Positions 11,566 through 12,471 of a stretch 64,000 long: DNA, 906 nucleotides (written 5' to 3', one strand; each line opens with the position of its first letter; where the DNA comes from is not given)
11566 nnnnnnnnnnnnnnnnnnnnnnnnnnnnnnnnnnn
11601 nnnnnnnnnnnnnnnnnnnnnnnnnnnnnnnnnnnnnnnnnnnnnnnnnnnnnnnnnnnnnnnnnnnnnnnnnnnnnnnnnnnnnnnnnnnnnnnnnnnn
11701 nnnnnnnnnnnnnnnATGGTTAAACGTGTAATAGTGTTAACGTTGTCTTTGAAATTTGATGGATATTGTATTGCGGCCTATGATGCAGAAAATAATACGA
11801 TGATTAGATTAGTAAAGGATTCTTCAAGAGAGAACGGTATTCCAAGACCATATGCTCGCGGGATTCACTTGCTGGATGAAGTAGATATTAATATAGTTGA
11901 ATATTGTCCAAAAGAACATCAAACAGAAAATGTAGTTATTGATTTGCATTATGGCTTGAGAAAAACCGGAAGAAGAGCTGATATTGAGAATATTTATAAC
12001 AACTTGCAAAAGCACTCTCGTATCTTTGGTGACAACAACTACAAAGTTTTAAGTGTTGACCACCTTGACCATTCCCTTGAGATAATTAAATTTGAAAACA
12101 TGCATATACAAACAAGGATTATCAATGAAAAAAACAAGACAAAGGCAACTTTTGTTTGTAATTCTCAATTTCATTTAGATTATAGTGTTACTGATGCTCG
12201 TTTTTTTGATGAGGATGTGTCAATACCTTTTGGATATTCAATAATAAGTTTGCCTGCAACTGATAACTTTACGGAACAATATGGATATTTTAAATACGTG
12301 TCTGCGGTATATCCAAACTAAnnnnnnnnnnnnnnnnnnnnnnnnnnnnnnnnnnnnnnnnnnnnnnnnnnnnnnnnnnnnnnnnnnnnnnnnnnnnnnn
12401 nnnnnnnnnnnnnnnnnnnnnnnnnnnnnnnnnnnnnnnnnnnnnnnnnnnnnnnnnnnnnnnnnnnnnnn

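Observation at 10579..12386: Self-contained AT-rich three-gene cassette (two coupled DUF488 paralogs plus a 201-aa unknown protein): candidate undescribed accessory module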

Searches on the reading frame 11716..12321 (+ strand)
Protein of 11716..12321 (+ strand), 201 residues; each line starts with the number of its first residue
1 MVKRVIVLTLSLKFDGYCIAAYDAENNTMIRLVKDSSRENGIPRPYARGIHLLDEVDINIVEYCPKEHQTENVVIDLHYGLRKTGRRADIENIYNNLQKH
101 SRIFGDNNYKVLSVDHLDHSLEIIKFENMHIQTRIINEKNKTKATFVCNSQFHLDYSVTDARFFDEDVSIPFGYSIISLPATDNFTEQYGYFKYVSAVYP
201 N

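Call 6: search_protein_families(library=pfam, proteins=[window:11716-12318:+], max_evalue=1)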
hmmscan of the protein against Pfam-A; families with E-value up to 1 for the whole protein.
window:11716-12318:+ (201 aa): 1 family
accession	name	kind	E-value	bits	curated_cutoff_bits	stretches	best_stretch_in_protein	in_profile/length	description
PF22557.2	DuOB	-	4.7e-23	82.8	27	1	3-198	1-210/210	Dual OB-containing domain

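Call 9: search_protein_families(library=padloc, proteins=[window:11716-12318:+], max_evalue=1)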
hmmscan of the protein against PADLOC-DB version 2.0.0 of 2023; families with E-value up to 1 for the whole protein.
window:11716-12318:+ (201 aa): 3 families
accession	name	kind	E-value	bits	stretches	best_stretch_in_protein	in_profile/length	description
PDLC04653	PDC-M45A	-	2.5e-12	45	1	2-185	4-211/230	-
PDLC04654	PDC-M45A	-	2.6e-05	22.1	1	51-163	15-139/188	-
PDLC04656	PDC-M45A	-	0.062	11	1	3-77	2-84/225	-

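Call 10: search_protein_families(library=ncbifam, proteins=[window:11716-12318:+], max_evalue=1)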
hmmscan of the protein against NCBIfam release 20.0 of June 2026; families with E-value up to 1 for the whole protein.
window:11716-12318:+ (201 aa): 0 families

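Call 22: find_homologous_proteins(query=window:11716-12318:+)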
Query window:11716-12318:+ (201 aa): 42 proteins with E <= 0.001 among 126 candidates.
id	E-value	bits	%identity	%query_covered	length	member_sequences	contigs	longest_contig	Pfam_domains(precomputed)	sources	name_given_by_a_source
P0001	5.3e-131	452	100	100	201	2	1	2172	PF22557.3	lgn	-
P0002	1.2e-100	353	76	100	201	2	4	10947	PF22557.3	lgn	-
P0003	2.5e-99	349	76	100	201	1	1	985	PF22557.3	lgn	-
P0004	1.2e-98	347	77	100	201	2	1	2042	PF22557.3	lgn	-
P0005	1.3e-98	347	77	100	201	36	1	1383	PF22557.3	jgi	jgi:hypothetical protein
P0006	7.7e-98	344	76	100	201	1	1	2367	PF22557.3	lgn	-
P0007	2.7e-97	342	76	100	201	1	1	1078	PF22557.3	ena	-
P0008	2.9e-95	336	73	100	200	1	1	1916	PF22557.3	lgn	-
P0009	3.2e-94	332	74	100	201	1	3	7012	PF22557.3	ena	-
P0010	3.3e-93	329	74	100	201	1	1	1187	PF22557.3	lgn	-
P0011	1.2e-90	321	72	100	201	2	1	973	PF22557.3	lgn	-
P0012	2.4e-90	320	75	100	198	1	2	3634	PF22557.3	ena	-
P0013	8.0e-90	318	73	100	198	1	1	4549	PF22557.3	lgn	-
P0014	8.3e-90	318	74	100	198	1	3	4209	PF22557.3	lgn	-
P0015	2.8e-89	316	74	100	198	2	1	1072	PF22557.3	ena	-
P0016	1.0e-87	311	69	100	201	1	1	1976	PF22557.3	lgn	-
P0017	2.4e-87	310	68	100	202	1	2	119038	PF22557.3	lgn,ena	-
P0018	6.8e-85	302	65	100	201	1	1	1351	PF22557.3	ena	-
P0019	1.2e-83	298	69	100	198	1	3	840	PF22557.3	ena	-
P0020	2.8e-83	297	68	100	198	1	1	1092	PF22557.3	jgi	-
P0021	9.3e-83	295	68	100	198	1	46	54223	PF22557.3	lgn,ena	-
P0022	1.2e-82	294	68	100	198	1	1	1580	PF22557.3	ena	-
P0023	2.0e-82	294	68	100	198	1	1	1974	PF22557.3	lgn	-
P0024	2.7e-82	293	68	100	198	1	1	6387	PF22557.3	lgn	-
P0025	3.0e-81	290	67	100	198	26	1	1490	PF22557.3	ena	-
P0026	3.5e-81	290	64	100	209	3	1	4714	PF22557.3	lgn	-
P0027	5.4e-80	286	67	100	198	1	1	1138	PF22557.3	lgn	-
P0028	3.9e-79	283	65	100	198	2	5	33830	PF22557.3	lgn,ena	-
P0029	3.1e-78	280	65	100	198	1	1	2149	PF22557.3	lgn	-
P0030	1.0e-76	275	61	100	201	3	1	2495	PF22557.3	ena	-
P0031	1.9e-67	245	58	100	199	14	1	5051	PF22557.3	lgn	-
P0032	1.0e-66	243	59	97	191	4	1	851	PF22557.3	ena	-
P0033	1.5e-66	242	55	100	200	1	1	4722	PF22557.3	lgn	-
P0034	1.2e-65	239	57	100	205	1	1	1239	PF22557.3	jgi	jgi:hypothetical protein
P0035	3.1e-55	205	73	64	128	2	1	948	PF22557.3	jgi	jgi:hypothetical protein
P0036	1.0e-53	200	52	99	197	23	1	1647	PF22557.3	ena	-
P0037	5.1e-48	182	47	99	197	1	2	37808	PF22557.3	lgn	-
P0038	1.6e-46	177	49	99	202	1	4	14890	PF22557.3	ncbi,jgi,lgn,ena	-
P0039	2.8e-46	176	47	98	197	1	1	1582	PF22557.3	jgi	-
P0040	1.2e-44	171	46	99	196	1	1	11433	PF22557.3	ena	-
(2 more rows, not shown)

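Call 23: find_encoding_contigs(protein=P0017, flank=8000, max_places=3)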
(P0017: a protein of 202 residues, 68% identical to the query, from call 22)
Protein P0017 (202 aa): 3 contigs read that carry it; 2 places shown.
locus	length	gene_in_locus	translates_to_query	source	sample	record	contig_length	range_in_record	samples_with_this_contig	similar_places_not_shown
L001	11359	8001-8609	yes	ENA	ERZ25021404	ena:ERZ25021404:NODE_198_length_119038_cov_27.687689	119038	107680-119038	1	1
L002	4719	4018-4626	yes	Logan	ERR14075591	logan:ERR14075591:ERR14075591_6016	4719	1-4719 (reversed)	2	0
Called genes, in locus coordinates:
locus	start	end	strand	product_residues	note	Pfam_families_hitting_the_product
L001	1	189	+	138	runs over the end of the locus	-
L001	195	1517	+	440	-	PF18555:MobL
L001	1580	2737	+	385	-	PF14659:Phage_int_SAM_3, PF00589:Phage_integrase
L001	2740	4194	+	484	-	PF14659:Phage_int_SAM_3, PF00589:Phage_integrase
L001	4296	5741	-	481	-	-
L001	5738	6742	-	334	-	-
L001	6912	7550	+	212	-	PF04343:DUF488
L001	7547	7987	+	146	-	PF04343:DUF488, PF22751:DUF488-N3a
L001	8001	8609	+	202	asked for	PF22557:DuOB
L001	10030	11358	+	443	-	?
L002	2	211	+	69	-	?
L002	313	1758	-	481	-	-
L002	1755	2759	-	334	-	-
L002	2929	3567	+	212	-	PF04343:DUF488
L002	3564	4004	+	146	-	PF04343:DUF488, PF22751:DUF488-N3a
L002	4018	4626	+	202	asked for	PF22557:DuOB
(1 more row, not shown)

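Call 24: find_encoding_contigs(protein=P0021, flank=8000, max_places=4)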
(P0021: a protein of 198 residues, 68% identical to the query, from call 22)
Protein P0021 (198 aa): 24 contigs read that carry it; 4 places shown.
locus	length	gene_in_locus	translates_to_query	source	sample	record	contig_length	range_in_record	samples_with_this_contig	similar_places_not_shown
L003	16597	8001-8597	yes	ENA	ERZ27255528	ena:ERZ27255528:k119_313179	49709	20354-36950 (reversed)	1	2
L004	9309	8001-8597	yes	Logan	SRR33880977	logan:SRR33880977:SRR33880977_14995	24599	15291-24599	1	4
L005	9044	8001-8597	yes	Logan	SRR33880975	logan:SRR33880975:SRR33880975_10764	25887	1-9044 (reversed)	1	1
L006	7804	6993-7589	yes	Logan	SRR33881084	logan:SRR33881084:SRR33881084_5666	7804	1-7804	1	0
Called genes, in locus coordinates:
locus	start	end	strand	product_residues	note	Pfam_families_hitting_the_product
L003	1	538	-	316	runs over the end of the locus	PF06325:PrmA, PF05175:MTS, PF13847:Methyltransf_31, PF08241:Methyltransf_11 (weak), PF08242:Methyltransf_12 (weak), PF13649:Methyltransf_25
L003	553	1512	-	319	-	PF01966:HD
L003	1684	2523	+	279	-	PF00106:adh_short, PF08659:KR, PF13561:adh_short_C2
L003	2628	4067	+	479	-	PF07690:MFS_1, PF13347:MFS_2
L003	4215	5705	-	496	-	-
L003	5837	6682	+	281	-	PF00890:FAD_binding_2 (faint), PF01134:GIDA (faint), PF03486:HI0933_like (faint), PF07992:Pyr_redox_2, PF13738:Pyr_redox_3 (faint), PF07992:Pyr_redox_2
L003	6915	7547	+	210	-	PF04343:DUF488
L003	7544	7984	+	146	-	PF04343:DUF488, PF22751:DUF488-N3a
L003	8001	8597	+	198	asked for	PF22557:DuOB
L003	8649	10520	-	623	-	PF00239:Resolvase, PF07508:Recombinase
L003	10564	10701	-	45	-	-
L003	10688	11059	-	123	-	PF02452:PemK_toxin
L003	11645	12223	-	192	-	PF08281:Sigma70_r4_2 (faint)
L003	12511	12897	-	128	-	PF00392:GntR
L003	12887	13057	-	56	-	-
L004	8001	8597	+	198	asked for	PF22557:DuOB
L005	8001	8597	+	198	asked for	PF22557:DuOB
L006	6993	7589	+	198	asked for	PF22557:DuOB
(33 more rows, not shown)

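Call 25: find_encoding_contigs(protein=P0038, flank=8000, max_places=4)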
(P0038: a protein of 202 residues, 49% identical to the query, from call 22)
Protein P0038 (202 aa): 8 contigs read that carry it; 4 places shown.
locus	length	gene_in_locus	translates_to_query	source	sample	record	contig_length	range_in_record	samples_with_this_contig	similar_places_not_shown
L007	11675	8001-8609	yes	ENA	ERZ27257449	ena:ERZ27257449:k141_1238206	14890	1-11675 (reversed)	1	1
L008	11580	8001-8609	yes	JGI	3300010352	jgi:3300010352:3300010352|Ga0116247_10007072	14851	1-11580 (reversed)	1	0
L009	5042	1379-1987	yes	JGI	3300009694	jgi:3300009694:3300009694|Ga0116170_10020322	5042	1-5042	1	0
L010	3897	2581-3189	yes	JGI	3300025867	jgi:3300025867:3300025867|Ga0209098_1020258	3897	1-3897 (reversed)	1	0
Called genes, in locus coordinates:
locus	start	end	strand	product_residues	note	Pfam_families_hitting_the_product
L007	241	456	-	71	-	-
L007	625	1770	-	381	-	PF01076:Mob_Pre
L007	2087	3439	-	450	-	PF13148:DUF3987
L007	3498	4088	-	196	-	PF01807:Zn_ribbon_DnaG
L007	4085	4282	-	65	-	PF20038:HTH_59 (weak), PF12728:HTH_17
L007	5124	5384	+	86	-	-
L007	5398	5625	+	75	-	PF13451:zf_Tbcl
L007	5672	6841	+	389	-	-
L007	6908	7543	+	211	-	PF04343:DUF488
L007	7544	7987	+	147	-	PF04343:DUF488, PF22751:DUF488-N3a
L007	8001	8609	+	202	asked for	PF22557:DuOB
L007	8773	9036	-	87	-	-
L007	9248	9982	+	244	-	PF18742:DpnII-MboI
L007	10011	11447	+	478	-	PF00239:Resolvase, PF07508:Recombinase, PF13408:Zn_ribbon_recom (weak)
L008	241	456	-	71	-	-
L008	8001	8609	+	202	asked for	PF22557:DuOB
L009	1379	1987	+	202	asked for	PF22557:DuOB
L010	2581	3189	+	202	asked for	PF22557:DuOB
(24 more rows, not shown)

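Call 28: search_solved_structures(query=window:11716-12318:+, max_evalue=10)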
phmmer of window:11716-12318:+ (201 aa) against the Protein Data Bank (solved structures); distinct sequences matched with E-value up to 10: 0.

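Call 43: find_encoding_contigs(protein=window:11716-12321:+, flank=10000, max_places=4)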
Protein window:11716-12321:+ (201 aa): no gene with exactly this product is on record in the collection.

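Call 51: predict_structure(alignment_id=A2)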
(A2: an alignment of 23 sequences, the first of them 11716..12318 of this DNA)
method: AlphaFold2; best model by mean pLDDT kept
length: 201 residues; sequences in the alignment: 23
mean_pLDDT: 88.9   pTM: 0.88
mean pLDDT of the five models: 88.9, 88.6, 87.9, 86.8, 84.6
residues with pLDDT >= 90: 127; 70-90: 64; 50-70: 8; < 50: 2
segments of 3 or more residues with pLDDT < 50: none
pLDDT, mean of each block of 10 residues (from residue 1): 97 86 93 87 93 98 66 92 97 88 73 79 95 91 93 93 93 93 79 93 91
secondary structure, 60 per line:
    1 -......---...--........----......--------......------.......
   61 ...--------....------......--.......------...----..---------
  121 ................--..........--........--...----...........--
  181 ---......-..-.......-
elements in order: E2-7 E11-13 E16-23 E28-33 H44-47 E54-63 E72-75 E82-87 H90-96 E121-136 E139-148 E151-158 E168-178 H184-189 E194-200

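Call 54: fold_search(model_id=the predicted structure, library=pdb)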
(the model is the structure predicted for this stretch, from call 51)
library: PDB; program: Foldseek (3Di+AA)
matches with E <= 10: 531; with E <= 0.001: 0
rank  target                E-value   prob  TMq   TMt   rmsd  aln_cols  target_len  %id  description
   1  4l5t_B                7.3e-03  0.95  0.34  0.36   8.5       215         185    9  Crystal structure of the tetrameric p202 HIN2 (released 2013-07-31)
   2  3rnu_B                9.0e-03  0.95  0.37  0.37   8.0       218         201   11  Structural Basis of Cytosolic DNA Sensing by Innate Immune Receptors (released 2012-04-25)
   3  4l5q                  1.2e-02  0.94  0.39  0.39   8.4       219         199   10  Crystal structure of p202 HIN1 (released 2013-07-31)
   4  3u58_B                1.5e-02  0.63  0.25  0.25  14.1       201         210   11  Crystal Structure of the Tetrahymena telomerase processivity factor Teb1 AB (released 2011-12-28)
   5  4l5t_A                1.6e-02  0.91  0.36  0.38   8.0       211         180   10  Crystal structure of the tetrameric p202 HIN2 (released 2013-07-31)
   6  4dni                  1.8e-02  0.23  0.20  0.17  17.5       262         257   11  Structure of Editosome protein (released 2012-12-26)
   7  4l5t_D                2.4e-02  0.85  0.35  0.37   8.3       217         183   10  Crystal structure of the tetrameric p202 HIN2 (released 2013-07-31)
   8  3u58_A                2.6e-02  0.63  0.28  0.27  13.0       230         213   10  Crystal Structure of the Tetrahymena telomerase processivity factor Teb1 AB (released 2011-12-28)
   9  4jbk_B                7.6e-02  0.57  0.33  0.34   9.0       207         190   12  Molecular basis for abrogation of activation of pro-inflammatory cytokines (released 2013-06-26)
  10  8emc_F                8.0e-02  0.98  0.28  0.10   3.8        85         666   13  CryoEM characterization of BrxL -- a unique AAA+ phage restriction Factor. (released 2023-02-01)
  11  2i0q_A                1.1e-01  0.38  0.32  0.16  16.4       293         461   10  Crystal structure of a telomere single-strand DNA-protein complex from O. nova with full-length alpha and beta telomer (released 2006-08-22)
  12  8emc_B                1.4e-01  0.95  0.27  0.09   3.9        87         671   11  CryoEM characterization of BrxL -- a unique AAA+ phage restriction Factor. (released 2023-02-01)
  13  8emc_E                1.5e-01  0.95  0.27  0.09   3.9        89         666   12  CryoEM characterization of BrxL -- a unique AAA+ phage restriction Factor. (released 2023-02-01)
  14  7aef_q                1.5e-01  0.28  0.26  0.10  17.9       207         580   12  Cryo-EM structure of an extracellular contractile injection system in marine bacterium Algoriphagus machipongonensis,  (released 2022-02-23)
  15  3stb_D                1.7e-01  0.51  0.22  0.34   7.0       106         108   14  A complex of two editosome proteins and two nanobodies (released 2011-11-02)
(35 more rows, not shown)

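Call 56: search_protein_families(library=phrogs, proteins=[window:11716-12318:+], max_evalue=0.01)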
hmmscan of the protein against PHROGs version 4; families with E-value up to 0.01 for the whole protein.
window:11716-12318:+ (201 aa): 0 families

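Call 61: search_protein_families(library=pfam, alignment_id=A3, max_evalue=0.00001)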
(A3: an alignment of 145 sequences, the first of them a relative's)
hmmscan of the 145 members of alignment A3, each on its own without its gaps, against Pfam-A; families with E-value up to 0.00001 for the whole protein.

A. member 1, L001:4299-5741:- (481 aa): 0 families

B. families by the number of members that match (of 145 scanned): 160 families (the first 25 are shown)
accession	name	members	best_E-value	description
PF00005.33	ABC_tran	5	3.8e-48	ABC transporter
PF02878.22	PGM_PMM_I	4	7.5e-34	Phosphoglucomutase/phosphomannomutase, alpha/beta/alpha domain I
PF02880.22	PGM_PMM_III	4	6.6e-29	Phosphoglucomutase/phosphomannomutase, alpha/beta/alpha domain III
PF02879.22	PGM_PMM_II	4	3e-22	Phosphoglucomutase/phosphomannomutase, alpha/beta/alpha domain II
PF00408.26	PGM_PMM_IV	4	4.2e-10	Phosphoglucomutase/phosphomannomutase, C-terminal domain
PF00239.26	Resolvase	3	8.5e-29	Resolvase, N terminal domain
PF13304.12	AAA_21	3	2.5e-11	AAA domain, putative AbiEii toxin, Type IV TA system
PF00361.26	Proton_antipo_M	2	1.9e-67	NADH:quinone oxidoreductase/Mrp antiporter, TM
PF13175.12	AAA_15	2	6.2e-54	AAA ATPase domain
PF01943.22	Polysacc_synt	2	1.3e-33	Polysaccharide biosynthesis protein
PF01368.27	DHH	2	2.3e-25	DHH family, N-terminal domain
PF17768.7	RecJ_OB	2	1.3e-24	RecJ OB domain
PF07508.19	Recombinase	2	1.4e-24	Recombinase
PF00589.27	Phage_integrase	2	2.4e-22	Phage integrase family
PF04397.21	LytTR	2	3.4e-22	LytTr DNA-binding domain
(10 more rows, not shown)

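Call 62: search_protein_families(library=padloc, alignment_id=A3, max_evalue=1e-10)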
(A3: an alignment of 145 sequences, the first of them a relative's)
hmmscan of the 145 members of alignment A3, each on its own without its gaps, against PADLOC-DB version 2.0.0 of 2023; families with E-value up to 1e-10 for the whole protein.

A. member 1, L001:4299-5741:- (481 aa): 8 families
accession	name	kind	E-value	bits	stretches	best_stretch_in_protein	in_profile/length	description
PDLC04663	PDC-M46B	-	5.3e-201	666.8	1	1-481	1-477/483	-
PDLC03860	LmuB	-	6.5e-18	62.6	1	269-466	326-523/565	-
PDLC00249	LmuB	-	1.7e-16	58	0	284-466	342-525/565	AAA ATPase domain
PDLC04526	PDC-M22B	-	5.6e-13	46.4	0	18-84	19-84/535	-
PDLC00257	LmuB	-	9.9e-12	42.5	0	261-464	320-531/571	AAA ATPase domain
PDLC03859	LmuB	-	1.2e-11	42.5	0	1-126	3-126/611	-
PDLC00252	LmuB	-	8.6e-11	39.3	0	15-235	19-259/554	AAA ATPase domain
PDLC00254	LmuB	-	9.5e-11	39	0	288-466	345-518/563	AAA ATPase domain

B. families by the number of members that match (of 145 scanned): 184 families (the first 25 are shown)
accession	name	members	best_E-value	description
PDLC04135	mad3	5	1.2e-36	mads_3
PDLC04134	mad2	2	1.1e-21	mads_2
PDLC04140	mad8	2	5.5e-16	mads_8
PDLC00093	GajA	1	3.5e-271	AAA ATPase domain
PDLC00111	GajB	1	2.9e-240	UrvD helicase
PDLC00095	GajA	1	7.2e-238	AAA ATPase domain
PDLC00143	GajB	1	1e-209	UrvD helicase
PDLC04663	PDC-M46B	1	5.3e-201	-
PDLC03947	RmrA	1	3.8e-173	-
PDLC00068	GajA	1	7.3e-161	AAA ATPase domain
PDLC04661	PDC-M46A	1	7.2e-144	-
PDLC02196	IetA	1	4.9e-134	-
PDLC02865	DpdF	1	4.1e-130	DpdF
PDLC00063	GajA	1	5.6e-119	AAA ATPase domain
PDLC00065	GajA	1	5.8e-106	AAA ATPase domain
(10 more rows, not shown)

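Call 69: search_solved_structures(query=A2, max_evalue=10, show_alignments=2)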
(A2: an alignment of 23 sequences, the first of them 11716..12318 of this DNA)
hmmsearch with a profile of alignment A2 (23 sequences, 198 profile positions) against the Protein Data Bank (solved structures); distinct sequences matched with E-value up to 10: 0.

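Call 73: search_dna_similar(query=window:11716-12318:+, collection=phages, mode=protein, max_evalue=0.001, max_rows=20)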
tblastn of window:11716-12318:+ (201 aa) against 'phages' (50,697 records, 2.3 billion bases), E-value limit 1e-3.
No match.

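Call 84: find_encoding_contigs(protein=P0001, flank=5000, max_places=3)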
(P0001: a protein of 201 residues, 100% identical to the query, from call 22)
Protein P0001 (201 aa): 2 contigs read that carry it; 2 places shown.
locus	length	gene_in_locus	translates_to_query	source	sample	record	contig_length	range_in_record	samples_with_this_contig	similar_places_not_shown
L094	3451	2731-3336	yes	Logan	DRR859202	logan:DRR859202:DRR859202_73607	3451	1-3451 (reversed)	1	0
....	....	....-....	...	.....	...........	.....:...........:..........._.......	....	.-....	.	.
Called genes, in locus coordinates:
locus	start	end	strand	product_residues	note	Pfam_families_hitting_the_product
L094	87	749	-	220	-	PF01381:HTH_3, PF12844:HTH_19, PF13443:HTH_26 (faint), PF13560:HTH_31 (weak), PF12674:Zn_ribbon_2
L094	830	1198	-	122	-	PF14198:TnpV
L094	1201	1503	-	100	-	PF20648:DUF6809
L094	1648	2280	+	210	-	PF04343:DUF488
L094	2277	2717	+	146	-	PF04343:DUF488, PF22751:DUF488-N3a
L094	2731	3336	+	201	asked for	PF22557:DuOB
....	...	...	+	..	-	-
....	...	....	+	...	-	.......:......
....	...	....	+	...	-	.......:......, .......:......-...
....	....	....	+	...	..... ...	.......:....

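Call 85: find_encoding_contigs(protein=P0002, flank=8000, max_places=4)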
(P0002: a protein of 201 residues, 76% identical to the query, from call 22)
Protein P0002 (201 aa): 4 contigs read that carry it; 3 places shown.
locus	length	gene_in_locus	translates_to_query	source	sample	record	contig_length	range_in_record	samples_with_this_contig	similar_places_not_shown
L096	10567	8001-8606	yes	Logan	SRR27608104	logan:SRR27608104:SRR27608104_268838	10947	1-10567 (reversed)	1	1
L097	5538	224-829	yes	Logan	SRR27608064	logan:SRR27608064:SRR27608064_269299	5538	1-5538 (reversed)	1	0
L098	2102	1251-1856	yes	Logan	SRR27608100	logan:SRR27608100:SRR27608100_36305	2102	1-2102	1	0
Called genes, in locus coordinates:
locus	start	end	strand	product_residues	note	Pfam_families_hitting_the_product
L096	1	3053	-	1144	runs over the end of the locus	?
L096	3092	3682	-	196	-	PF10502:Peptidase_S26, PF00717:Peptidase_S24 (weak)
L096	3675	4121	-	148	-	-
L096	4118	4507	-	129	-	-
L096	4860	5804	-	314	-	PF12833:HTH_18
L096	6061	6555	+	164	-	-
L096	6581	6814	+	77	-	PF04014:MazE_antitoxin (weak)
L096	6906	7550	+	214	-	PF04343:DUF488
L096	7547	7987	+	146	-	PF04343:DUF488, PF22751:DUF488-N3a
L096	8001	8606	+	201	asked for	PF22557:DuOB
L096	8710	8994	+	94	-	PF20076:DUF6472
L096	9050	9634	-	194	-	PF02659:Mntp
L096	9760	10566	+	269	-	?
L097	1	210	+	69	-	?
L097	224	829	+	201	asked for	PF22557:DuOB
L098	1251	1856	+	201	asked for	PF22557:DuOB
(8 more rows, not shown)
